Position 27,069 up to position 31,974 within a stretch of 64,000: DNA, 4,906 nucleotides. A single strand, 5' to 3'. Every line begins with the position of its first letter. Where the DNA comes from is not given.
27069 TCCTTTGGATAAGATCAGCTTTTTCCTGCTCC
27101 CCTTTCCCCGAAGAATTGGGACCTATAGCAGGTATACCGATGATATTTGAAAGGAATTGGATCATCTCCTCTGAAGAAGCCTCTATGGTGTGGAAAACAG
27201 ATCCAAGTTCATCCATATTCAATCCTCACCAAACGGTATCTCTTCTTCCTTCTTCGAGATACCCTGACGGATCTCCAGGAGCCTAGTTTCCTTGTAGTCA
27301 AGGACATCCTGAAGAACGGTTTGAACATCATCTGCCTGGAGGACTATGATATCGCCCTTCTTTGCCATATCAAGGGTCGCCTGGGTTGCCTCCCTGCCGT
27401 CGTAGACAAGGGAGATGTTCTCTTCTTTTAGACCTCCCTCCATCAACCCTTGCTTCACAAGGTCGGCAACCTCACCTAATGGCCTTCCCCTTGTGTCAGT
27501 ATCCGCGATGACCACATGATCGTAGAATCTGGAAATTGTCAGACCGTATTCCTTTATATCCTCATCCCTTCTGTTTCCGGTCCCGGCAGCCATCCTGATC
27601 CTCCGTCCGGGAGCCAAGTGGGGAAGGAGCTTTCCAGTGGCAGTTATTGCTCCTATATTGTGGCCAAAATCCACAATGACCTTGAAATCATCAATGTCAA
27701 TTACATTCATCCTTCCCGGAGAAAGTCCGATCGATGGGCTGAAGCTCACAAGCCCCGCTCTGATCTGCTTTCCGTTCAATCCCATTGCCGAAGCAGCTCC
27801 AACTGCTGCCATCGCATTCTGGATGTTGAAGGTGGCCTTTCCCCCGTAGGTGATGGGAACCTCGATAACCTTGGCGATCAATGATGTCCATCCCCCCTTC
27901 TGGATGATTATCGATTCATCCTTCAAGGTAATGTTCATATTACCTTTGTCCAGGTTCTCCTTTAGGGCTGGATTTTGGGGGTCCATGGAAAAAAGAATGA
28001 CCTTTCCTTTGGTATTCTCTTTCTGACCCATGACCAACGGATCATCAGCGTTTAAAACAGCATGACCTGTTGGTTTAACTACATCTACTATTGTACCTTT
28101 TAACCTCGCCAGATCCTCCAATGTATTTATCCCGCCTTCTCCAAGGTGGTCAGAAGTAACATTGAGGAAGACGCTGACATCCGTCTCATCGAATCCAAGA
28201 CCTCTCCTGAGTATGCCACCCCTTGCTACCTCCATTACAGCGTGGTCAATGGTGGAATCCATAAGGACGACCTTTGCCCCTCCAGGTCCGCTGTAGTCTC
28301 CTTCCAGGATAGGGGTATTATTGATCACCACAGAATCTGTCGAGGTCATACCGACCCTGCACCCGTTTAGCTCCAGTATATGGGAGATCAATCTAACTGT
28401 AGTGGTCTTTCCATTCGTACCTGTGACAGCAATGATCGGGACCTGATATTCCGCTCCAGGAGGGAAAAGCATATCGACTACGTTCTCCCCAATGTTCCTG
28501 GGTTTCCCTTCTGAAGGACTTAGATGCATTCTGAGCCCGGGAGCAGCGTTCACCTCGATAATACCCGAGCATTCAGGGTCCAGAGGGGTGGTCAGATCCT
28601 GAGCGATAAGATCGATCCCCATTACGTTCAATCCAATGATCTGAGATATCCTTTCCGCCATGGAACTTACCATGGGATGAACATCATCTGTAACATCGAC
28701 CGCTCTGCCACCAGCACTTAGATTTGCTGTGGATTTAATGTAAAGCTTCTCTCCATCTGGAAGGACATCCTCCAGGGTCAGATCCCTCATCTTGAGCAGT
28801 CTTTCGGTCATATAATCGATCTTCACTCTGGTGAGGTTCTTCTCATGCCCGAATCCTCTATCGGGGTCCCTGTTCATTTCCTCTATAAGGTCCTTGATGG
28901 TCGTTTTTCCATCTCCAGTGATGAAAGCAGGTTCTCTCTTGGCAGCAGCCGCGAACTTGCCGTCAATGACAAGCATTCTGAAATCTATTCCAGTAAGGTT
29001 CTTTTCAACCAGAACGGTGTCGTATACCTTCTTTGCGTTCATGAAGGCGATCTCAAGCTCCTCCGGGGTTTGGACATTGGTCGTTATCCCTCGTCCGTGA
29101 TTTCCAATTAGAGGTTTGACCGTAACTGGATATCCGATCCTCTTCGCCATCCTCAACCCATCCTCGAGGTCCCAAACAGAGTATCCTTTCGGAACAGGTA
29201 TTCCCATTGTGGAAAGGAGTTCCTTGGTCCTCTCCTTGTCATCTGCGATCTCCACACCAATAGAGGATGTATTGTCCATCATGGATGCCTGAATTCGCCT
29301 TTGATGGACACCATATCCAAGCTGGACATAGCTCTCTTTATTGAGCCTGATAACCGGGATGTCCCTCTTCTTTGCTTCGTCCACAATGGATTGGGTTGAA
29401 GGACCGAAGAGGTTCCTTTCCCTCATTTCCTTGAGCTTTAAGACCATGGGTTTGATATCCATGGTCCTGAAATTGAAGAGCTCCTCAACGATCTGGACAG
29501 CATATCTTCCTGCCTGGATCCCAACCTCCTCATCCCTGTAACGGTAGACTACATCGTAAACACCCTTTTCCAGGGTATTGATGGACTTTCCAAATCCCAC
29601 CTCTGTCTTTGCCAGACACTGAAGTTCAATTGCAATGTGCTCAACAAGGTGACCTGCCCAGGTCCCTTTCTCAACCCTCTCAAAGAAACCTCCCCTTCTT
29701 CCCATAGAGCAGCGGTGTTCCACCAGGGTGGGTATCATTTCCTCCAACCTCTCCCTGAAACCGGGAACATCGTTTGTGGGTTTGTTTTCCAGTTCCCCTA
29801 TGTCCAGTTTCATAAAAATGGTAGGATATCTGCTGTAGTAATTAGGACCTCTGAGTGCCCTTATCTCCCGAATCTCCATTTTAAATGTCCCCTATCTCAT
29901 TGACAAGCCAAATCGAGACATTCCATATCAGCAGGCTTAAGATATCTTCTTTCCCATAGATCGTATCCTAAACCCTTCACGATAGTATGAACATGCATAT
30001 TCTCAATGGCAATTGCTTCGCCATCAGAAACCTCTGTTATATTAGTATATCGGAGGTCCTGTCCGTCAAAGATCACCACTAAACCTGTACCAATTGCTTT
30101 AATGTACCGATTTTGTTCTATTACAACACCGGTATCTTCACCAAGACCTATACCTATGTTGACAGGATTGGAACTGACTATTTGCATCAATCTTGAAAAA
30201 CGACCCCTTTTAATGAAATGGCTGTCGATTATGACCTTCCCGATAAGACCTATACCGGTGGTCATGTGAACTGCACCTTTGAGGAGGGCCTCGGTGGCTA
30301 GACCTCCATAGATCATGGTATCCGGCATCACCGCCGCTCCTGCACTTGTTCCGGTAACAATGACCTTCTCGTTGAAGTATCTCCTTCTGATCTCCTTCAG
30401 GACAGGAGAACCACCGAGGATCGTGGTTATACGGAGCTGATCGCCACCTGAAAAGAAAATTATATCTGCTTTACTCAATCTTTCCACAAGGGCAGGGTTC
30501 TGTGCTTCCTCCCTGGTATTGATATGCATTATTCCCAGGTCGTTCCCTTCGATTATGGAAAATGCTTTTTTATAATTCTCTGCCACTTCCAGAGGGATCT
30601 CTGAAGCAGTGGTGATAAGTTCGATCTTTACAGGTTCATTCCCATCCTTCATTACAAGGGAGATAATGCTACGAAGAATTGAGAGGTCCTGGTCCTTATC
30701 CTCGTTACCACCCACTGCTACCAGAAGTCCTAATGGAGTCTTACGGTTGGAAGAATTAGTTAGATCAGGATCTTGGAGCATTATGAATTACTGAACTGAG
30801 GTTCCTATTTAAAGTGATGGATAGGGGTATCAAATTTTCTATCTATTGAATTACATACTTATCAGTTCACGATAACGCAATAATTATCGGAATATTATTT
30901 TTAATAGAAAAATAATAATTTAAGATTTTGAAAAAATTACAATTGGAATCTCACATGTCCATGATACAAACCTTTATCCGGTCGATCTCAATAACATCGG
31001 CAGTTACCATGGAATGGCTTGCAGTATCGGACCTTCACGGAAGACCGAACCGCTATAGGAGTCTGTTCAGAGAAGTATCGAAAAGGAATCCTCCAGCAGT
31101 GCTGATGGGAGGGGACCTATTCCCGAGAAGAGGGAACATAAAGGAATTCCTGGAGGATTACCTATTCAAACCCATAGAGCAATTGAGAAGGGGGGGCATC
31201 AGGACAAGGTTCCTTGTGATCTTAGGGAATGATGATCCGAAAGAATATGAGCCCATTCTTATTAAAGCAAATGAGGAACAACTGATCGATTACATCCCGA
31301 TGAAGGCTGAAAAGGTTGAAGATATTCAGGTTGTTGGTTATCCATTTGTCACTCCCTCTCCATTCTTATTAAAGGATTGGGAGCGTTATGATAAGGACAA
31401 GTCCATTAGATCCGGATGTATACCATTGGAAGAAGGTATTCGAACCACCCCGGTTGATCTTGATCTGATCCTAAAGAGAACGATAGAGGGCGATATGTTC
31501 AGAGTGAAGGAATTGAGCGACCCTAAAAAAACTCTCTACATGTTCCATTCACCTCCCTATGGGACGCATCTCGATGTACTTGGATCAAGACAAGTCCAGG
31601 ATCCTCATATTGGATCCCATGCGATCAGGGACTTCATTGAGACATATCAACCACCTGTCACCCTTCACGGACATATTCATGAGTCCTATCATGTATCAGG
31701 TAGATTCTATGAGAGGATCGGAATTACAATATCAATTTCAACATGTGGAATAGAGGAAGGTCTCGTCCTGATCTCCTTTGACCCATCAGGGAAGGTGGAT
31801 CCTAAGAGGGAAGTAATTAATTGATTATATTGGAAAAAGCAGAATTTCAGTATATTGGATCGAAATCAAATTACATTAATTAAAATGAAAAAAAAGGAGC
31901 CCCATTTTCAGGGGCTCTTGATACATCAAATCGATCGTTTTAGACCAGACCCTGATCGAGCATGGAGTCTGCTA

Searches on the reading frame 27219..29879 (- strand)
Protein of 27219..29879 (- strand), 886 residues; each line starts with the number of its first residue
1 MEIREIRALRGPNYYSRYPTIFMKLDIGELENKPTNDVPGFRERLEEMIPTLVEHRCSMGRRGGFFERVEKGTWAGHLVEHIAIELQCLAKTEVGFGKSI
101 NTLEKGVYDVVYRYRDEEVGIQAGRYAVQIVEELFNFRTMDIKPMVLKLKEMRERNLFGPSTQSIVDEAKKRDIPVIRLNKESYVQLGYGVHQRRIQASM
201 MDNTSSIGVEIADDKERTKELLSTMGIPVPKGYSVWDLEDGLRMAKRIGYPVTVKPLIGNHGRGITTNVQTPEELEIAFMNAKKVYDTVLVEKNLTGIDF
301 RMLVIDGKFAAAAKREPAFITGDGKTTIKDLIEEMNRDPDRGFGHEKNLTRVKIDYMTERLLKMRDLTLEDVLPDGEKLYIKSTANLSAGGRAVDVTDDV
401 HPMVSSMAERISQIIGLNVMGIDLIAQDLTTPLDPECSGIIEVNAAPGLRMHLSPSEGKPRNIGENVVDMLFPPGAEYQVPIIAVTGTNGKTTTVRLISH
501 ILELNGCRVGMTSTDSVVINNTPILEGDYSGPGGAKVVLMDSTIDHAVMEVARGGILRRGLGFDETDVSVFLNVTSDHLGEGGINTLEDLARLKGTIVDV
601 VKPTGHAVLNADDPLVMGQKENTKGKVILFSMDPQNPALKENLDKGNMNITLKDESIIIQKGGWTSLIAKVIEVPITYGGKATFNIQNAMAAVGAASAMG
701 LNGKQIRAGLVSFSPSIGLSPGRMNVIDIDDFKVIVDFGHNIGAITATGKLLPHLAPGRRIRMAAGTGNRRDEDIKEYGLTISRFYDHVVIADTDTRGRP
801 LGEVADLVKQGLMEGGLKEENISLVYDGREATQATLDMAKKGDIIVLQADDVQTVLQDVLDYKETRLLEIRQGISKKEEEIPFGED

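Call 25: search_protein_families(library=pfam, proteins=[window:27219-29879:-], max_evalue=0.00001)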
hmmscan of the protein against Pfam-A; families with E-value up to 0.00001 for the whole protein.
window:27219-29879:- (886 aa): 6 families
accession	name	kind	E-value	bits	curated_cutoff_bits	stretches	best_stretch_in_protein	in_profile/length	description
PF18921.5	Cyanophycin_syn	-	5.7e-42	142.8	27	1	23-135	2-114/115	Cyanophycin synthase-like N-terminal domain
PF08245.18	Mur_ligase_M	-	2.6e-28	99.8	24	1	485-696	1-200/200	Mur ligase middle domain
PF02875.26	Mur_ligase_C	-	2.7e-13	51.3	28.4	1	722-847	1-123/127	Mur ligase, glutamate ligase domain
PF08443.16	RimK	-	5.9e-09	36.2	21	0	212-316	1-106/188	RimK-like ATP-grasp domain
PF02786.22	CPSase_L_D2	-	2.3e-08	34.2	19.8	1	214-297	1-91/211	Carbamoyl-phosphate synthase L chain, ATP binding domain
PF07478.18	Dala_Dala_lig_C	-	2.7e-06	27.5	24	0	243-309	30-96/204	D-ala D-ala ligase C-terminus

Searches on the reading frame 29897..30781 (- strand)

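Call 26: search_protein_families(library=pfam, proteins=[window:29897-30781:-], max_evalue=0.00001)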
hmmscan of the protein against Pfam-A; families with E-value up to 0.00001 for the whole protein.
window:29897-30781:- (294 aa): 1 family
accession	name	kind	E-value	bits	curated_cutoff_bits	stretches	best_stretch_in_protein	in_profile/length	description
PF03575.23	Peptidase_S51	-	2.1e-18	67.2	23.9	1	20-225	3-202/206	Peptidase family S51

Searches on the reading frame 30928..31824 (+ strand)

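Call 26: search_protein_families(library=pfam, proteins=[window:30928-31824:+], max_evalue=0.00001)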
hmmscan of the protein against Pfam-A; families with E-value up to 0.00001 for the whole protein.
window:30928-31824:+ (298 aa): 2 families
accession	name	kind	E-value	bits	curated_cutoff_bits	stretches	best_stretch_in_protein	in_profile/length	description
PF00149.33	Metallophos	-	1.8e-12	48.5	21.5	1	31-252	4-190/191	Calcineurin-like phosphoesterase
PF14582.11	Metallophos_3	-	1.6e-06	28.1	28.2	0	192-278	167-242/259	Metallophosphoesterase, calcineurin superfamily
